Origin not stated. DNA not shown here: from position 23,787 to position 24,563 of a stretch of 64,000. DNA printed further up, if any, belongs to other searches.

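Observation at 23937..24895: Adjacent TARG1/OARD1-like macrodomain and PTH2-like peptidyl-tRNA hydrolase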

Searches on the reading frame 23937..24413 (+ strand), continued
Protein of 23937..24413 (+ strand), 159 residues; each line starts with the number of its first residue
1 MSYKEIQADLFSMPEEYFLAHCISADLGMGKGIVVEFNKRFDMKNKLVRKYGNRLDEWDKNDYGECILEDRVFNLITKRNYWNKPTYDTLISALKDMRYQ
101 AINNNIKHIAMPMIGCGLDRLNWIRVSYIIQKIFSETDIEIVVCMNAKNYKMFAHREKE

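Call 78: list_cluster_members(proteins=[window:23937-24413:+, window:24413-24892:+, P0010, P0231, P0268, P0143])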
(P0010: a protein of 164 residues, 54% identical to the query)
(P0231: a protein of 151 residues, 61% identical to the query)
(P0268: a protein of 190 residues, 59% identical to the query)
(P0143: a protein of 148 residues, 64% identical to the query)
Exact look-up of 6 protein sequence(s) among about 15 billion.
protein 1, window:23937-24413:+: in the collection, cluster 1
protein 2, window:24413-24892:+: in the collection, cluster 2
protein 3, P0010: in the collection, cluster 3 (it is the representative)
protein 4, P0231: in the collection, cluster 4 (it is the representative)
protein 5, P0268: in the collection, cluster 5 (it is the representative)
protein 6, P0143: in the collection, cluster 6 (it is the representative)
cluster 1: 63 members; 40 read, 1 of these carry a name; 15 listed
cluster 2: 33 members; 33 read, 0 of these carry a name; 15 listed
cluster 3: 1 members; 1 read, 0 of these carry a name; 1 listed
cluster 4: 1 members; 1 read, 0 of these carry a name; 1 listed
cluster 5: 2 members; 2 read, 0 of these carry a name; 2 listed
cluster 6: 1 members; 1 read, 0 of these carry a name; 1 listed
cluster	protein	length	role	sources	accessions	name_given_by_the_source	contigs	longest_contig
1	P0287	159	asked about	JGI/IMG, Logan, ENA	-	-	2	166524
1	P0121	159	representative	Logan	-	-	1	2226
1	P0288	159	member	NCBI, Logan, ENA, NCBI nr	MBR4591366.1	MAG: hypothetical protein IKO36_12040 [Bacteroidaceae bacterium] | hypothetical protein [Bacteroidaceae bacterium]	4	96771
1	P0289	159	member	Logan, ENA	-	-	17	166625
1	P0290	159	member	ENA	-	-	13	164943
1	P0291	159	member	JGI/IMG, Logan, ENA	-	-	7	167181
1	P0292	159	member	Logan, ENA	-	-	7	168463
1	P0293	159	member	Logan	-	-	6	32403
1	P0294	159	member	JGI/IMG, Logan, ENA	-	-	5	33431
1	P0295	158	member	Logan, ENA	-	-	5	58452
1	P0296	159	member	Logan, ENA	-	-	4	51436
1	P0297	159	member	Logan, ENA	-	-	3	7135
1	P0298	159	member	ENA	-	-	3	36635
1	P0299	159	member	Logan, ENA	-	-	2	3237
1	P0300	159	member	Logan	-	-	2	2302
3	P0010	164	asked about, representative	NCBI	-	-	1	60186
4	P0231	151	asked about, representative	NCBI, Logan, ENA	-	-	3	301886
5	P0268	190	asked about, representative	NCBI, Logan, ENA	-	-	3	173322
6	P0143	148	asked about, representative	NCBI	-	-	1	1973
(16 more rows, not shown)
